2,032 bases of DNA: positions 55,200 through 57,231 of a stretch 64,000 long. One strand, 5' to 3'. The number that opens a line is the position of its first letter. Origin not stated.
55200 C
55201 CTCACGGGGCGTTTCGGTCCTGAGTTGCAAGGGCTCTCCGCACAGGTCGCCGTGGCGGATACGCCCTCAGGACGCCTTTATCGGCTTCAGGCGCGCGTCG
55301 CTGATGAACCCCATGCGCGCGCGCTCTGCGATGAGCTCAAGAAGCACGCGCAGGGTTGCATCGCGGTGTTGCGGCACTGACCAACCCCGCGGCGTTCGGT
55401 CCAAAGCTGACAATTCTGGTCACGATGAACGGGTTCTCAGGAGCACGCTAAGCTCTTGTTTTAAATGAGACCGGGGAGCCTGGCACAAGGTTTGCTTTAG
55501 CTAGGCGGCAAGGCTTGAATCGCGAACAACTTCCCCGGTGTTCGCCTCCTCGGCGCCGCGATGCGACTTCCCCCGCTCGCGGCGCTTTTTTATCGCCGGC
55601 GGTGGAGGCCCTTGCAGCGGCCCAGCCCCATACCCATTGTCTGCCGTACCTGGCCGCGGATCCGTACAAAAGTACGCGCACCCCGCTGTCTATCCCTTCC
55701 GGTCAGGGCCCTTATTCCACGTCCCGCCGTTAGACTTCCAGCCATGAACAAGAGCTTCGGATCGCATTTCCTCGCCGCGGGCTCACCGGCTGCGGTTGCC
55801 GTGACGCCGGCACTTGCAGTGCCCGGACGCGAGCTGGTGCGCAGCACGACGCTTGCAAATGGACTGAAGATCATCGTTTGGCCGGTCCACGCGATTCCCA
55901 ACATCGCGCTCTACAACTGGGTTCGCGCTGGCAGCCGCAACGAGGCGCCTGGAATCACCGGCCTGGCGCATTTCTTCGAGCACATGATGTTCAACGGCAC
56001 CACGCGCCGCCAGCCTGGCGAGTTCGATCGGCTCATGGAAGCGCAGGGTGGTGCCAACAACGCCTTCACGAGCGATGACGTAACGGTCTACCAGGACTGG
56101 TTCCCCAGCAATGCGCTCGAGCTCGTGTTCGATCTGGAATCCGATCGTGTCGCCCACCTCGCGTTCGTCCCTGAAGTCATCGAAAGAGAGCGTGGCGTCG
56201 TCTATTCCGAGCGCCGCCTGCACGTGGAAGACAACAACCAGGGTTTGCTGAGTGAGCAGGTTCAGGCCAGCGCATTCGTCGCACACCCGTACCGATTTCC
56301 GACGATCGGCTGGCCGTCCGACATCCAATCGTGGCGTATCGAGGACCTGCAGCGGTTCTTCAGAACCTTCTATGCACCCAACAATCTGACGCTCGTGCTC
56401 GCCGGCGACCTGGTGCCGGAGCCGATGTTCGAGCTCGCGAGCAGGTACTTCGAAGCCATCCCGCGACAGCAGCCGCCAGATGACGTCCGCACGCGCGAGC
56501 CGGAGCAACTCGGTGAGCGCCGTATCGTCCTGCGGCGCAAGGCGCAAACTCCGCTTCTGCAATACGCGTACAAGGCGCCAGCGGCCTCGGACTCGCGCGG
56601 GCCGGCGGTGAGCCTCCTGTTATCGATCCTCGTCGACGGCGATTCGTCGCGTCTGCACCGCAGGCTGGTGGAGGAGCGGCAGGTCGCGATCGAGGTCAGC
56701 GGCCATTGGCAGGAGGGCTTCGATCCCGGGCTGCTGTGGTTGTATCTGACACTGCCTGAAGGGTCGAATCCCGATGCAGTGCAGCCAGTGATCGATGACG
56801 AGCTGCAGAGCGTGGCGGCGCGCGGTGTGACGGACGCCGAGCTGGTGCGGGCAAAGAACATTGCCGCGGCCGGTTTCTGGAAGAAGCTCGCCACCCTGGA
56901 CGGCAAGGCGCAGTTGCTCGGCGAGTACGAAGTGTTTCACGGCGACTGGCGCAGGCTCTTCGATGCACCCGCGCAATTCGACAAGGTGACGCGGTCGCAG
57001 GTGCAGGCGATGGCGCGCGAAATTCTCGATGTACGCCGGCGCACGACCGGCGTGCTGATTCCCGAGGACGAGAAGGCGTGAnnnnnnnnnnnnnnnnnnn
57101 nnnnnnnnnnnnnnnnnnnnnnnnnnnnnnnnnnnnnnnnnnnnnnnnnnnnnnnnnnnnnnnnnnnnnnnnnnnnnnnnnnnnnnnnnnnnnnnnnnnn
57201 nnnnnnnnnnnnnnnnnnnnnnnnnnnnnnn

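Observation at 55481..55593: Perfect sigma54 promoter driving an ~85-nt two-hairpin transcript with repeated C/U-rich loops and a strong terminator: candidate sigma54-dependent sRNA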

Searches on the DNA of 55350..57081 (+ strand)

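Call 4: search_rna_families(source=window, start=55350, end=55760, threshold=evalue, max_evalue=10, show_alignments=3)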
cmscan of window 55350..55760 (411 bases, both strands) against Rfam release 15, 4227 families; matches with E-value up to 10: 5.
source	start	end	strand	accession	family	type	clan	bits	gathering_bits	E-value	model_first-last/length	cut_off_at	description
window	55497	55591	+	RF02232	sX13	Gene; sRNA;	-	18.7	50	0.23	1-115/115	no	Xanthomonadaceae sRNA sX13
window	55527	55593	+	RF02871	ncS54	Gene; sRNA;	-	18.4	43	0.1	1-79/79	no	Burkholderia sRNA 54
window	55550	55626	-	RF03691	mir-2765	Gene; miRNA;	-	16.7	58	1.2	1-83/83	no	mir-2765 microRNA precursor family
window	55565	55621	-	RF00118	rydB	Gene; sRNA;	-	13.8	50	3.2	1-61/61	no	rydB RNA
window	55572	55651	-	RF02186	ST7-OT3_4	Gene; lncRNA;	-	12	80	1.7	1-73/73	no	ST7 overlapping transcript 3 conserved region 4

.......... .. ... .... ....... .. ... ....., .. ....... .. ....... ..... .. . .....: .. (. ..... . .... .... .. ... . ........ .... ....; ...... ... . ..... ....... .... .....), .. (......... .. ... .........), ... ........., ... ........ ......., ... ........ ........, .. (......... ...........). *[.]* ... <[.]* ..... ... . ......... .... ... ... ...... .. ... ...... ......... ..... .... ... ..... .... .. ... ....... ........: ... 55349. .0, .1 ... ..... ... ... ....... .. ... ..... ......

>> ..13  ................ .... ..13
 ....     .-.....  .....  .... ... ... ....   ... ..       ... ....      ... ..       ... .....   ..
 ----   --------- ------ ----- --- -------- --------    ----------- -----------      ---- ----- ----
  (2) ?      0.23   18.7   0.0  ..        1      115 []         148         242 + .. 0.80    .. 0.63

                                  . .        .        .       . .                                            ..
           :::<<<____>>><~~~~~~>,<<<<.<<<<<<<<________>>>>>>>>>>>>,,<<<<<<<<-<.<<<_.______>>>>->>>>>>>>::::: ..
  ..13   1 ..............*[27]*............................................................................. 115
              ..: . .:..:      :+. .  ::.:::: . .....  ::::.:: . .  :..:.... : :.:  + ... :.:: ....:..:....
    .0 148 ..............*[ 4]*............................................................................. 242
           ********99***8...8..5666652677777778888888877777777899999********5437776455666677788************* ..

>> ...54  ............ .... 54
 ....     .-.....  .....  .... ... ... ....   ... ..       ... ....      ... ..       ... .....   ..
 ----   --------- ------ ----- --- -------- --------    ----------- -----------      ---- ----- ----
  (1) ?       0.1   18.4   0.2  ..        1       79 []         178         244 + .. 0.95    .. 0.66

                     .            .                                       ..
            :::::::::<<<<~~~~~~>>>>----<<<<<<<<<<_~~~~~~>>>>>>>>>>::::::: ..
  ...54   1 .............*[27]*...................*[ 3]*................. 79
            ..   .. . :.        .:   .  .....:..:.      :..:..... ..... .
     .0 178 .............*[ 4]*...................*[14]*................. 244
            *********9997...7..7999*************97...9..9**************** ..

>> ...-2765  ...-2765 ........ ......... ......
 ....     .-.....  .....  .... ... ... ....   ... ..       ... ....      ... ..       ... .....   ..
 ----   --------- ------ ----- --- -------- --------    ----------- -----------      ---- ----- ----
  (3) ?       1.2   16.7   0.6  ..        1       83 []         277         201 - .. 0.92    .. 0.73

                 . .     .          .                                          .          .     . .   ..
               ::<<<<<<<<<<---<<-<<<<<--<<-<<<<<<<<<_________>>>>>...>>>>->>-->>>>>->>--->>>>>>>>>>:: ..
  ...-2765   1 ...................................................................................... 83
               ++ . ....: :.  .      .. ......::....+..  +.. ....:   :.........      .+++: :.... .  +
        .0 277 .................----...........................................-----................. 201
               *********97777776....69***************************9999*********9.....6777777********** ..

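Call 11: search_dna_similar(query=window:55380-55745:+, collection=plasmids, mode=distant)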
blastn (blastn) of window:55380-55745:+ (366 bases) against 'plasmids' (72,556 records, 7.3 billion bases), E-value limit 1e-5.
No match.

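Call 17: search_rna_families(sources=[L001, L002, L003, L004, L005, L006, L007, L008, L009, L010, L011, L012, L013, L014, L015, L016, L017, L018, L019, L020], threshold=gathering)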
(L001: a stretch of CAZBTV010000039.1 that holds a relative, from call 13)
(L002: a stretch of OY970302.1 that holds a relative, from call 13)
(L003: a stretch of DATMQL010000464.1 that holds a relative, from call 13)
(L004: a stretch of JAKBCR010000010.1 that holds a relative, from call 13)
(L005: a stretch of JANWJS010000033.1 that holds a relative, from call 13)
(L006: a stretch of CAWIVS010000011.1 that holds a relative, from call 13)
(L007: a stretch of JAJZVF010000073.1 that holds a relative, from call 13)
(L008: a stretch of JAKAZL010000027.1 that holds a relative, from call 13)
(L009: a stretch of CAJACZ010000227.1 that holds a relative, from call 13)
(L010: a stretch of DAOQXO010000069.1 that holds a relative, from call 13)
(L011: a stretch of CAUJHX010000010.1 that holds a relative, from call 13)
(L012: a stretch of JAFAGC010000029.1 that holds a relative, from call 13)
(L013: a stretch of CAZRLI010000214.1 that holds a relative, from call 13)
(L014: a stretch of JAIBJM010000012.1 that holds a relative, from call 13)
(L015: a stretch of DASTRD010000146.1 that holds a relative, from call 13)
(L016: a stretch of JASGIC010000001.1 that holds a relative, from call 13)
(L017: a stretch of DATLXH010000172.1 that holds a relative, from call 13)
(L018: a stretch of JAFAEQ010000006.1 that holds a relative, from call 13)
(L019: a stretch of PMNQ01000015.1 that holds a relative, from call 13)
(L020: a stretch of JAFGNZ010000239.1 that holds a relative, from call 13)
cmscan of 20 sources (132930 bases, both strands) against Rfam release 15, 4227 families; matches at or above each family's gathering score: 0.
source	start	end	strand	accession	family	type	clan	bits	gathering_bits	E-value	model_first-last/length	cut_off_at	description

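Call 18: search_rna_families(sources=[L021, L022, L023, L024, L025, L026, L027, L028, L029, L030, L031, L032, L033, L034, L035, L036, L048, L052, L054, L056], threshold=gathering)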
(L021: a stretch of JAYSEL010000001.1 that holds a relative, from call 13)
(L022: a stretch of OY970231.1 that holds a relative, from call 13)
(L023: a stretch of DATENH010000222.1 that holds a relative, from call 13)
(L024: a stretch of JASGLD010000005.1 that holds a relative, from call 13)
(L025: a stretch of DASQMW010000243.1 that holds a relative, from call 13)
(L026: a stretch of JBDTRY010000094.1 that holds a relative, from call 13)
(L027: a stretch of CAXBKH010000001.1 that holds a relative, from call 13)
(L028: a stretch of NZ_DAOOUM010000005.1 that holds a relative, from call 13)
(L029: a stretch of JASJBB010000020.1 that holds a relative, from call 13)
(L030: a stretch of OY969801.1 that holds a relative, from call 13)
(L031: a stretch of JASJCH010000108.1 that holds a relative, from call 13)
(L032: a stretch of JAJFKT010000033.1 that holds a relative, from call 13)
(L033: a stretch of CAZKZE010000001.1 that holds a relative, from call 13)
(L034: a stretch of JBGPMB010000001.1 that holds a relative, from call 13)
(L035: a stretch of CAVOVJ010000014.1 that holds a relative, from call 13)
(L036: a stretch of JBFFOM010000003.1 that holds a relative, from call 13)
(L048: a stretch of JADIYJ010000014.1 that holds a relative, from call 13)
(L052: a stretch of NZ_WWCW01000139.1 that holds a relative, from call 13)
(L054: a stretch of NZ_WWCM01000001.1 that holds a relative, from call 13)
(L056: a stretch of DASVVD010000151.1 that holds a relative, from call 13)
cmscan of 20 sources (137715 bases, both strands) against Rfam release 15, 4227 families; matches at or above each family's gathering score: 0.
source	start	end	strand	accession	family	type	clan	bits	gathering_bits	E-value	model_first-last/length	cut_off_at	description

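Call 39: build_rna_model(alignment_id=A1, structure=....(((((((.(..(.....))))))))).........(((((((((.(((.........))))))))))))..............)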
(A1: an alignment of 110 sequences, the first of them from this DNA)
Model R1 built from alignment A1 (110 sequences, 87 columns); structure: as given.
model positions 77; base pairs 21; branch points 1; effective number of sequences 2.04; information 0.734 bits per position. Calibrated on 0.2 Mb of random sequence (short: E-values are rough).
structure used (alignment columns):
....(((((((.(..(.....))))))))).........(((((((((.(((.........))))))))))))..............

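Call 40: search_with_rna_model(model_id=R1, sources=[window, L001, L002, L003, L004, L005, L006, L007, L008, L009, L010, L011, L012, L013, L014, L015, L016, L017, L018, L019, L020, L021, L022, L023, L024, L025, L026, L027, L028, L029, L030, L031, L032, L033, L034, L035, L036, L037, L038, L039, L040, L041, L042, L043, L044, L045, L046, L047, L048, L049, L050, L051, L052, L053, L054, L055, L056, L057, L058, L059, L060, L061, L062, L063, L064, L065, L066, L067, L068, L069, L070, L071, L072, L073, L074, L075, L076, L077, L078, L079, L080], max_evalue=10)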
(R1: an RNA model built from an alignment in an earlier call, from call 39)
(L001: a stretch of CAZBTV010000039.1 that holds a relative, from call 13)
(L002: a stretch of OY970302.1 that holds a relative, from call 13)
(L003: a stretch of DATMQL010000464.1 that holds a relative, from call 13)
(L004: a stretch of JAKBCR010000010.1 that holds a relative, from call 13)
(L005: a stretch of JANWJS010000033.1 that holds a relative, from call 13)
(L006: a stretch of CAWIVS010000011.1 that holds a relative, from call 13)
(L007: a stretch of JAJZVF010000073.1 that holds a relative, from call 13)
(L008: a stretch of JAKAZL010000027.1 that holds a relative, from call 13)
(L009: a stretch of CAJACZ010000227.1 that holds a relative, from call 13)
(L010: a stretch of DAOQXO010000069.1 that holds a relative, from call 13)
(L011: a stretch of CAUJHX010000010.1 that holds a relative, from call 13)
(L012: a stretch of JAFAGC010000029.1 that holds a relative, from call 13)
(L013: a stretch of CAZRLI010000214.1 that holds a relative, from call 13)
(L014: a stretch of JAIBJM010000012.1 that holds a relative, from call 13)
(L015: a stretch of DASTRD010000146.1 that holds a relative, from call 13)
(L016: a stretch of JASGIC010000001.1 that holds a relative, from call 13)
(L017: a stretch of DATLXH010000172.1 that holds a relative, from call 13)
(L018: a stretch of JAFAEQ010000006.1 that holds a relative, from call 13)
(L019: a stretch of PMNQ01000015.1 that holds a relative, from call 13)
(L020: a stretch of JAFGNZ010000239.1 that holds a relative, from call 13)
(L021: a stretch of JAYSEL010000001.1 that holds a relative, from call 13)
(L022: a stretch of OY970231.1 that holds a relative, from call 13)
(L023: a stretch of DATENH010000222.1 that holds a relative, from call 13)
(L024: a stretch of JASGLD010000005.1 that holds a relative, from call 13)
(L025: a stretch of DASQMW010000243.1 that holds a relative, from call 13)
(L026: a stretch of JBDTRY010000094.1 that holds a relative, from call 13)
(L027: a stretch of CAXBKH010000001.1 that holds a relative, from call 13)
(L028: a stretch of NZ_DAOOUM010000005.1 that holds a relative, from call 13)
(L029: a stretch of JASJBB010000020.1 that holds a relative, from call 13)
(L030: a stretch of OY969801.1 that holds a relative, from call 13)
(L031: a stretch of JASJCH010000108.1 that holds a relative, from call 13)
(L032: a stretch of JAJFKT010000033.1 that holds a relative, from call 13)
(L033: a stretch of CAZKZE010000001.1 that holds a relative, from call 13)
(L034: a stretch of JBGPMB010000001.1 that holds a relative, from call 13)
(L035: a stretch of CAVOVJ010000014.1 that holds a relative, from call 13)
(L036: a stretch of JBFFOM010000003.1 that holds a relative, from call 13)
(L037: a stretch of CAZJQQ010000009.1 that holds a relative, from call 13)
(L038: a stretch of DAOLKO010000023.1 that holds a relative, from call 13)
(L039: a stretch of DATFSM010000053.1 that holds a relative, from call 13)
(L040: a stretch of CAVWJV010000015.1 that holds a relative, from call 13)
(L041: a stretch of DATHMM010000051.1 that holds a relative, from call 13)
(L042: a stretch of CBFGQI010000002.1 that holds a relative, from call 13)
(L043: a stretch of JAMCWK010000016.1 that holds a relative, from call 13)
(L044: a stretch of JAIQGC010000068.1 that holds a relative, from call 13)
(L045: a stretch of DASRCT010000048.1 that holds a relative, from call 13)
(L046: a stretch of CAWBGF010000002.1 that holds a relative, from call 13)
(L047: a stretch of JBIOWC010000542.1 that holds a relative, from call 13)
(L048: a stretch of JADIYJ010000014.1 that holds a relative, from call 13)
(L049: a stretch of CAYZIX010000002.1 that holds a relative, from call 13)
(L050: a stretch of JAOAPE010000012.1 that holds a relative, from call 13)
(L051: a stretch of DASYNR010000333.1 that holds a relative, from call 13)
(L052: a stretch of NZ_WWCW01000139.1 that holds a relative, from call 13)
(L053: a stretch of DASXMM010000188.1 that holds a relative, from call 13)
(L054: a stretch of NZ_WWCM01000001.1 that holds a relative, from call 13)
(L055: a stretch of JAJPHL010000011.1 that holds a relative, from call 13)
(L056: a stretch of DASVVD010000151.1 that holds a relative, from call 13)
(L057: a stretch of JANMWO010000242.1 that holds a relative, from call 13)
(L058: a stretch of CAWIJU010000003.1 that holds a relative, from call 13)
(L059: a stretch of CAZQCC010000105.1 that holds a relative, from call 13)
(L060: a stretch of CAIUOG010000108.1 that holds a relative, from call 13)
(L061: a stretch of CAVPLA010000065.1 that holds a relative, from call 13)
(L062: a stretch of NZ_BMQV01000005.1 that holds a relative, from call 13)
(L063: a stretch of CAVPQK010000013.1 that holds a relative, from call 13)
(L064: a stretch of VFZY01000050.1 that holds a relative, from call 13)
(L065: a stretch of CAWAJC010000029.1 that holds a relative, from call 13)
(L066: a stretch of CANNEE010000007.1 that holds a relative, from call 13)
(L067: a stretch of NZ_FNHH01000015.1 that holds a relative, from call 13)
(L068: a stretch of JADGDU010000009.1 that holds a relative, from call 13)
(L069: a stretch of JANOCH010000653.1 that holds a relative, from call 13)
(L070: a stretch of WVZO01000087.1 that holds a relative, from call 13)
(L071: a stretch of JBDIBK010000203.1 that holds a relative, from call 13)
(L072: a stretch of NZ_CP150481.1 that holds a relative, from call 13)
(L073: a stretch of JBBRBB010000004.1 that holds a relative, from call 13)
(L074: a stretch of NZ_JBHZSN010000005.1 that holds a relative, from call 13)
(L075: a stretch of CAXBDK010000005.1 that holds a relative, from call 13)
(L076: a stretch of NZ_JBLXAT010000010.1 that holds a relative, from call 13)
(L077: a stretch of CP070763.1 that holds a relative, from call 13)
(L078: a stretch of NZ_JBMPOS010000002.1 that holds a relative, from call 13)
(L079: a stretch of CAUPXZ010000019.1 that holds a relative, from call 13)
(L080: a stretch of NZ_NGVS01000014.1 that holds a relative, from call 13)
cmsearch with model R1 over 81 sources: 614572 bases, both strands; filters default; matches with E-value up to 10: 29.
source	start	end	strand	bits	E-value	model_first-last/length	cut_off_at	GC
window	55518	55594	+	95.3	5e-22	1-77/77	no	0.64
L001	420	496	+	93.9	1.2e-21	1-77/77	no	0.64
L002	2724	2799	+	91.8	4.1e-21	1-77/77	no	0.62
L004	2220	2298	+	85.5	1.8e-19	1-77/77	no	0.66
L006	2833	2909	+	82.4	1.1e-18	1-77/77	no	0.62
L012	2775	2851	+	78.9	8.9e-18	1-77/77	no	0.6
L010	304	376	+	63.5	9.1e-14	1-77/77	no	0.62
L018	2773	2865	+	32.3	1.2e-05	1-77/77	no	0.57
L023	2786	2851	+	31.9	1.5e-05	1-77/77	no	0.58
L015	2702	2793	+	30.3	3.9e-05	1-77/77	no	0.61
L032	1741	1804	-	21.4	0.0081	1-77/77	no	0.62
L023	4756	4822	-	16.2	0.18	1-77/77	no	0.63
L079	4909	4978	-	15.8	0.23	1-77/77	no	0.71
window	28581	28657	-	14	0.67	1-77/77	no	0.7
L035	6230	6289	+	13.8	0.75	1-77/77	no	0.68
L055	3957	4027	-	13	1.2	1-77/77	no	0.66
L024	1128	1182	+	12.9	1.3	1-77/77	no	0.58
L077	4634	4713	+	12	2.3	1-77/77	no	0.6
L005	221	299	-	11.3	3.3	5-68/77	no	0.71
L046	4764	4833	-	11.3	3.4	1-77/77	no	0.64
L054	1075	1145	-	11.1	3.8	1-77/77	no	0.56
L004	2178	2251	-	10.1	7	1-77/77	no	0.62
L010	2472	2551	+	10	7.3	1-77/77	no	0.79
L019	1124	1198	-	9.6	9.6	1-77/77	no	0.75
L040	7114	7213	-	9.5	9.9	1-77/77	no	0.51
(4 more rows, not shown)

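Call 48: search_with_rna_model(model_id=R1, sources=[L015, L018, L023], max_evalue=0.01, show_alignments=3)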
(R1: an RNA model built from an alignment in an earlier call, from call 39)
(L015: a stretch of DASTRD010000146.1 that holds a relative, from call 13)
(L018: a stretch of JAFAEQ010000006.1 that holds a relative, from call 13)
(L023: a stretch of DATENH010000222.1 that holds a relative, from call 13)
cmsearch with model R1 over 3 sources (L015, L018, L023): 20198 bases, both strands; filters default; matches with E-value up to 0.01: 4.
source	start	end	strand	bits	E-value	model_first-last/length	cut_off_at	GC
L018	2773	2865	+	32.3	3.9e-07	1-77/77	no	0.57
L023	2786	2851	+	31.9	5.1e-07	1-77/77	no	0.58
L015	2702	2793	+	30.3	1.3e-06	1-77/77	no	0.61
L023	4756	4822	-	16.2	0.0059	1-77/77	no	0.63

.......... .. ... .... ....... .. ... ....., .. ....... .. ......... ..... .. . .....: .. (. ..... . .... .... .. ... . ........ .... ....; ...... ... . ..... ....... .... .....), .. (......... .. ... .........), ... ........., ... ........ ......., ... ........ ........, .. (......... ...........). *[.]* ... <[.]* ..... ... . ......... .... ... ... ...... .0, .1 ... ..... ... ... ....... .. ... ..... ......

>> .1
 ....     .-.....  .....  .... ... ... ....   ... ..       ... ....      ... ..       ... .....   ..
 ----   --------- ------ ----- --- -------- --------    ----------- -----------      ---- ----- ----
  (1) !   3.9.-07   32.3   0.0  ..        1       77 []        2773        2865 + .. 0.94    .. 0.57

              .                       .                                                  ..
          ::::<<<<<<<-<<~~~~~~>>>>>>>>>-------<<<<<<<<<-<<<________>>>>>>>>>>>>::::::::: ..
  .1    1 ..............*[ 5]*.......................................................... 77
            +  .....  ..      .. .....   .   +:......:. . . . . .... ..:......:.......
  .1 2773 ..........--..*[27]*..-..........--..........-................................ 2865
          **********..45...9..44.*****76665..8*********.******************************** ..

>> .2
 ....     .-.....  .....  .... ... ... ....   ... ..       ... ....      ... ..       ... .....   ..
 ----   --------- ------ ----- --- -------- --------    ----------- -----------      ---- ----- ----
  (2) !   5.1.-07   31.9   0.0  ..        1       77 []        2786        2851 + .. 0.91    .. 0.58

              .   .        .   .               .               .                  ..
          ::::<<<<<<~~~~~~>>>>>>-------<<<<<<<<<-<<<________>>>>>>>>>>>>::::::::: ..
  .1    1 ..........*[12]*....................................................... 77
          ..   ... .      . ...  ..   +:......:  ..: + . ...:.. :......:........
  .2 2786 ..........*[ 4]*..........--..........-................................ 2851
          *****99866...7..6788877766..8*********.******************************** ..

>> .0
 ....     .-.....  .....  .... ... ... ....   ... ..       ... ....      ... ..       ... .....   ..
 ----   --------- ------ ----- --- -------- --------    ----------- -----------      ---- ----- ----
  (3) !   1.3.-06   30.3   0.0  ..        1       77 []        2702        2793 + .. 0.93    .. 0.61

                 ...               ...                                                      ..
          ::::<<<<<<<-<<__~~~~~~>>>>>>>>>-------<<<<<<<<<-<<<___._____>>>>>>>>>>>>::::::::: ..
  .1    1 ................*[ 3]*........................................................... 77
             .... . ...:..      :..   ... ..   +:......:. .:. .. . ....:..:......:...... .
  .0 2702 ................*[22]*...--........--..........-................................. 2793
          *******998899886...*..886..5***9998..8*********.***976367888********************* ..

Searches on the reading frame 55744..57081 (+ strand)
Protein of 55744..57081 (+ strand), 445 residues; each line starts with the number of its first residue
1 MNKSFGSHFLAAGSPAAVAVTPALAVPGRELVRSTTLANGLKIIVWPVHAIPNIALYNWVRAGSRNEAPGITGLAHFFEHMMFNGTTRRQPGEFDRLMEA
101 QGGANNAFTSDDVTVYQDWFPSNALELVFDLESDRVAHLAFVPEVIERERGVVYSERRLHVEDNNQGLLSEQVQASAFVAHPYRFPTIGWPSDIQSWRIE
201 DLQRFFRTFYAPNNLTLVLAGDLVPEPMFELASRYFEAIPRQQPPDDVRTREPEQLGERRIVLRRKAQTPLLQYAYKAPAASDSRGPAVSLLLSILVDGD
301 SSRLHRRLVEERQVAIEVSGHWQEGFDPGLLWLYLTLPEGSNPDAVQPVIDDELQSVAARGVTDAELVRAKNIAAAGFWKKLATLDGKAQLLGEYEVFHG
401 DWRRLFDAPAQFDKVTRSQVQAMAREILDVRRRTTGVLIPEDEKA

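Call 12: search_protein_families(library=pfam, proteins=[window:55744-57081:+])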
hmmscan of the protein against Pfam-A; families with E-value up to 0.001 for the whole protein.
window:55744-57081:+ (445 aa): 2 families
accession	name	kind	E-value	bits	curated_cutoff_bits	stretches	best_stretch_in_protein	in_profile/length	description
PF05193.26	Peptidase_M16_C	-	1.8e-29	103.4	23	1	199-372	4-179/181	Peptidase M16 inactive domain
PF00675.25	Peptidase_M16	-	7.6e-26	91.2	22.3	1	59-186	18-144/149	Insulinase (Peptidase family M16)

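Call 13: find_related_loci(query=window:55744-57081:+, collection=genome_contigs, flank=3000)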
Query window:55744-57081:+ (445 aa) in genome_contigs; peptide patterns used: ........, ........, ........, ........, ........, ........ (x = any residue, [..] = any of these).
600 stretches matched a pattern (row limit reached: there are more); 600 encode a relative of the query (tblastn E <= 1e-3); the best 80 are kept; 80 distinct loci.
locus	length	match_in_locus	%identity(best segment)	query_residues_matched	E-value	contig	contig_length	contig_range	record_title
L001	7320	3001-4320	76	4-443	0e+0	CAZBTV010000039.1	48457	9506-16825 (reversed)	MAG TPA_asm: uncultured Steroidobacteraceae bacterium isolate SRP272529_co1_105 genome assembly, contig: NODE_882_length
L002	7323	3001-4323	77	1-441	0e+0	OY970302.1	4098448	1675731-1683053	MAG: uncultured proteobacterium isolate MFD10064.bin.1.20 genome assembly, chromosome: 1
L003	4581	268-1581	77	1-438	0e+0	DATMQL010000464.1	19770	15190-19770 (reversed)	MAG TPA_asm: Steroidobacteraceae bacterium isolate SMAG_U12927 k141_4189690, whole genome shotgun sequence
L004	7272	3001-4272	73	16-439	0e+0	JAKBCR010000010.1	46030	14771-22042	MAG: Proteobacteria bacterium isolate ZJ7.bin44 NODE_608_length_46030_cov_2.697296, whole genome shotgun sequence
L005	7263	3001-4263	74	25-445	0e+0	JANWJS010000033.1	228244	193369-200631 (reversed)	MAG: Steroidobacteraceae bacterium isolate CRAIB_MAG73 c_000000043234, whole genome shotgun sequence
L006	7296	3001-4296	66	4-438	0e+0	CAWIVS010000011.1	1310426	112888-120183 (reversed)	MAG: uncultured proteobacterium isolate MFD04850.bin.2.123 genome assembly, contig: contig_4215, whole genome shotgun se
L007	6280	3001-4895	70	28-439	0e+0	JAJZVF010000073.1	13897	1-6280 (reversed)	MAG: Proteobacteria bacterium isolate SKS5.bin110 NODE_8144_length_13897_cov_9.670443, whole genome shotgun sequence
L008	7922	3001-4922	65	6-445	0e+0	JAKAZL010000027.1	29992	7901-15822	MAG: Proteobacteria bacterium isolate ZJ1.bin34 NODE_1841_length_29992_cov_24.650963, whole genome shotgun sequence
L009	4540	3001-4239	67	28-440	0e+0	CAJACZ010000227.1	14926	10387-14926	MAG: uncultured proteobacterium isolate Loc090721-4m_bin-0215 genome assembly, contig: bin-0215:227/359, whole genome sh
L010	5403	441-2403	64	16-440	0e+0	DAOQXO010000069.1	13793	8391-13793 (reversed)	MAG TPA_asm: Steroidobacteraceae bacterium isolate AMR_MDS_1034 NODE_4928_length_13793_cov_6.152861, whole genome shotgu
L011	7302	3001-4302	62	10-440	0e+0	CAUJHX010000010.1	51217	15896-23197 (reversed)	MAG: Pseudomonadota bacterium isolate KLAP178 genome assembly, contig: KLAP178_564766, whole genome shotgun sequence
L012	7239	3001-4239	65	26-438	0e+0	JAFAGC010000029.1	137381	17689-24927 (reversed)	MAG: Proteobacteria bacterium isolate OH_SBlB_198 k127_1621442, whole genome shotgun sequence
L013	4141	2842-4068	62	32-440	0e+0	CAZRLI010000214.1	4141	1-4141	MAG TPA_asm: uncultured Steroidobacteraceae bacterium isolate SRP173033_co3_74 genome assembly, contig: NODE_34911_lengt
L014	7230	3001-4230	62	32-441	4e-178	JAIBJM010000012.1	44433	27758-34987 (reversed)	MAG: Gammaproteobacteria bacterium isolate CR_Sed_300A_bin.96 scaffold_15, whole genome shotgun sequence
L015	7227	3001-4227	61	32-440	3e-172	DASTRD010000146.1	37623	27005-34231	MAG TPA_asm: Povalibacter sp. isolate SMAG_U2242 k141_325312, whole genome shotgun sequence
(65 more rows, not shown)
